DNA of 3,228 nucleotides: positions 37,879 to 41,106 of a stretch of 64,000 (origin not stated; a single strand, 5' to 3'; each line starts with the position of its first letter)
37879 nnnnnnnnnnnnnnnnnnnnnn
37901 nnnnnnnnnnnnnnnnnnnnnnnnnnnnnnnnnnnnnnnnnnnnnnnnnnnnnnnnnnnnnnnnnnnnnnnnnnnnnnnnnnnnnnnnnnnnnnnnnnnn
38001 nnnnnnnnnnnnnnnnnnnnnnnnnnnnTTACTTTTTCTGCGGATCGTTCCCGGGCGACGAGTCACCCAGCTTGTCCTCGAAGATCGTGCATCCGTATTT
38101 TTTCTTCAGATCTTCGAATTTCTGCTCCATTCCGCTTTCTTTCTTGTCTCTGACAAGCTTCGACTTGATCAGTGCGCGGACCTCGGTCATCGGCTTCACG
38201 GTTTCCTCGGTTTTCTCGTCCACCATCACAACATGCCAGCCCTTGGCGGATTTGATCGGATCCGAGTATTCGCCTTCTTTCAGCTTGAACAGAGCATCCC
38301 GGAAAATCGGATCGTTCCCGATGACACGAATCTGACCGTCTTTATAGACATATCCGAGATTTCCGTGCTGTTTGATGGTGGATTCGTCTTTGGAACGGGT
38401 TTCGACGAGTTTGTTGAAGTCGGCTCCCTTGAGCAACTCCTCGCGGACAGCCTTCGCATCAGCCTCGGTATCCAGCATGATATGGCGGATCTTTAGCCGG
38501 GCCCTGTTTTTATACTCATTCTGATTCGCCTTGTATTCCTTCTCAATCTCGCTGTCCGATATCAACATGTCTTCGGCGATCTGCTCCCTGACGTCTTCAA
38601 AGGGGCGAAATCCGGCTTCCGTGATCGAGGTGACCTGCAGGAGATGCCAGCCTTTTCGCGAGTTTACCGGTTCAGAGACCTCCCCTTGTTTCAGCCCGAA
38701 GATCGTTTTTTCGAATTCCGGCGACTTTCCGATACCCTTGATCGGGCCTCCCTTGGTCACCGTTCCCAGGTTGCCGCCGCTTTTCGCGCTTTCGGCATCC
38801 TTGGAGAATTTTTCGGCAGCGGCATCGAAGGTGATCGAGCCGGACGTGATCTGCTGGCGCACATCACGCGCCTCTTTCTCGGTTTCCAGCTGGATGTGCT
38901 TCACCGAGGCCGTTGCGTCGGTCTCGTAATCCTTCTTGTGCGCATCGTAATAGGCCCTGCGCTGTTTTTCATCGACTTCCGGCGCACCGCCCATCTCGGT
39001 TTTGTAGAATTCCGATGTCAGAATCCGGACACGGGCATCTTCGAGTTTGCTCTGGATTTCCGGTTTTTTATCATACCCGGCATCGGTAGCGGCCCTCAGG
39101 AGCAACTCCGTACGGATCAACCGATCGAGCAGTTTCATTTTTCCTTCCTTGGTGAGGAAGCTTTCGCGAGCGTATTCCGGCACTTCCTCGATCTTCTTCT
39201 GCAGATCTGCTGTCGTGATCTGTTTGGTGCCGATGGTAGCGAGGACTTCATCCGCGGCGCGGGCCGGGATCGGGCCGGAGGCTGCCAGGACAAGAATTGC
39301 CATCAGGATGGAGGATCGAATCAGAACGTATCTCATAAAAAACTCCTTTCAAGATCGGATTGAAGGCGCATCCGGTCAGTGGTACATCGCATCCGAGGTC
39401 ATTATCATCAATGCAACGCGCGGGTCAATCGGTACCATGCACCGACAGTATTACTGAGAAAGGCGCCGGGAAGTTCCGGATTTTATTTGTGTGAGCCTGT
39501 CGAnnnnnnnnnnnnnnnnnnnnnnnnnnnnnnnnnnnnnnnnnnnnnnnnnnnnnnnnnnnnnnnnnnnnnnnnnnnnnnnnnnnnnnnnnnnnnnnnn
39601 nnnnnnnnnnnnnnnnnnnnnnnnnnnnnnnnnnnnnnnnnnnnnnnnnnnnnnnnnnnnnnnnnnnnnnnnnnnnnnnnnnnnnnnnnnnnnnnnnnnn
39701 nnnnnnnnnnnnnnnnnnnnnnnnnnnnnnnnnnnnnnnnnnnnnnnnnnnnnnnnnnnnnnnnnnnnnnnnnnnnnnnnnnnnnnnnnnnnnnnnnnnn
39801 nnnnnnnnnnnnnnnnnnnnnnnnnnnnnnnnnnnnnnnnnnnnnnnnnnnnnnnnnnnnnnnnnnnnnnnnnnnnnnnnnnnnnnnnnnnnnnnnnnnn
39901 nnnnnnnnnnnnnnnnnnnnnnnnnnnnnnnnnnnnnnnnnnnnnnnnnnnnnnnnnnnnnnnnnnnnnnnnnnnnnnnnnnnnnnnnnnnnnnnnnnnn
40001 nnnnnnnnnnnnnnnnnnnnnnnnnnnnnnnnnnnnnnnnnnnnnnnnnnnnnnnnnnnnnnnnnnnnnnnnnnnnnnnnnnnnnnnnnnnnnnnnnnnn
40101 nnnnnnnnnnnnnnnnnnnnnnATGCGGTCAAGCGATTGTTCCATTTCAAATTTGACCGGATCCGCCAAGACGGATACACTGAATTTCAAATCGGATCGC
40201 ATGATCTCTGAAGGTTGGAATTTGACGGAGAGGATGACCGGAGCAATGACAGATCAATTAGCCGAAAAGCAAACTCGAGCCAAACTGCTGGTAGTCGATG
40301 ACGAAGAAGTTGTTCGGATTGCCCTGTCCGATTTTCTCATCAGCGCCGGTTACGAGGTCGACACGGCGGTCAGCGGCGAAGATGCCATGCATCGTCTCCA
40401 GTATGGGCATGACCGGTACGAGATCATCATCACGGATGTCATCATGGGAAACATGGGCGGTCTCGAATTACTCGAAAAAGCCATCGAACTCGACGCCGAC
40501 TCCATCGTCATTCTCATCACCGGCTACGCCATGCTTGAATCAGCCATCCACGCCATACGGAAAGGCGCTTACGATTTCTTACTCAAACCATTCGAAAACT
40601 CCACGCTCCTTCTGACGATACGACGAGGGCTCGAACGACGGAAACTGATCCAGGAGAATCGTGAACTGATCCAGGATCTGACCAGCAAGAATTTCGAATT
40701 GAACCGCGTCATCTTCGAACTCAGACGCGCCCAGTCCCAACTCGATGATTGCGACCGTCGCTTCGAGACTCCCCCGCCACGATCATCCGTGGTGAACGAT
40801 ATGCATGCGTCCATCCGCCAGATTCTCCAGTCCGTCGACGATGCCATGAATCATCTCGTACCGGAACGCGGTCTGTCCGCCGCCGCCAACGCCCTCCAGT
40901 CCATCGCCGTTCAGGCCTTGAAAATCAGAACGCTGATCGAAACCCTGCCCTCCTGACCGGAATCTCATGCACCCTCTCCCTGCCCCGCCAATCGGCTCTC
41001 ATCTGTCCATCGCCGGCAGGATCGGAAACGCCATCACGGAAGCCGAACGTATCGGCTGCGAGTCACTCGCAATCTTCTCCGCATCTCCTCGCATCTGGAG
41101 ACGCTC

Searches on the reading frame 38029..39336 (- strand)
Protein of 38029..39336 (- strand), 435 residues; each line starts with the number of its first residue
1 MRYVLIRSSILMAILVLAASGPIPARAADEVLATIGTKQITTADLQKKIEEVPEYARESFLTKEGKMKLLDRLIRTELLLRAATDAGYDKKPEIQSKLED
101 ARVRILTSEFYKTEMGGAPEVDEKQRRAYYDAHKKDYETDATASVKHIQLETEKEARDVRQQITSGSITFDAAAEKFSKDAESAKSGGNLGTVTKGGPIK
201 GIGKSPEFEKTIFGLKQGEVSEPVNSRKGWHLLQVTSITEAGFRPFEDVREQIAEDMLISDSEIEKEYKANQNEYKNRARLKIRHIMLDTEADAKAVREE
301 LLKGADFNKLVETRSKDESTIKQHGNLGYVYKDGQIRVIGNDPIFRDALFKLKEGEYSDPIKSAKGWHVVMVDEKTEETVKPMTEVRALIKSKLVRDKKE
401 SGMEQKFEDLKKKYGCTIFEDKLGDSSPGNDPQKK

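Call 42: search_protein_families(library=pfam, proteins=[window:38029-39336:-], max_evalue=0.0001)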
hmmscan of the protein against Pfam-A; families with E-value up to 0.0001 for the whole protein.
window:38029-39336:- (435 aa): 4 families
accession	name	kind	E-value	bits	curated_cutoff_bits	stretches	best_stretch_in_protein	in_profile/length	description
PF13145.12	Rotamase_2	-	6.2e-41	140.4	27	2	259-387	1-120/121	PPIC-type PPIASE domain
PF00639.27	Rotamase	-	1.3e-38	132.3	21.7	2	149-236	15-96/97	PPIC-type PPIASE domain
PF13616.12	Rotamase_3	-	3.2e-32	112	22.5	2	144-237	17-114/116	PPIC-type PPIASE domain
PF13624.11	SurA_N_3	-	2.7e-05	24.5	27.2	0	4-87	12-105/162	SurA-like N-terminal domain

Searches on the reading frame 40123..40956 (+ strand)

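Call 42: search_protein_families(library=pfam, proteins=[window:40123-40956:+], max_evalue=0.0001)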
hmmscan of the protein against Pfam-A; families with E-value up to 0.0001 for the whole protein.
window:40123-40956:+ (277 aa): 1 family
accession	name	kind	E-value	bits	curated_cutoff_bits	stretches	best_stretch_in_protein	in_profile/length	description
PF00072.30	Response_reg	-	2.2e-23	83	30.2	1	56-166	2-110/111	Response regulator receiver domain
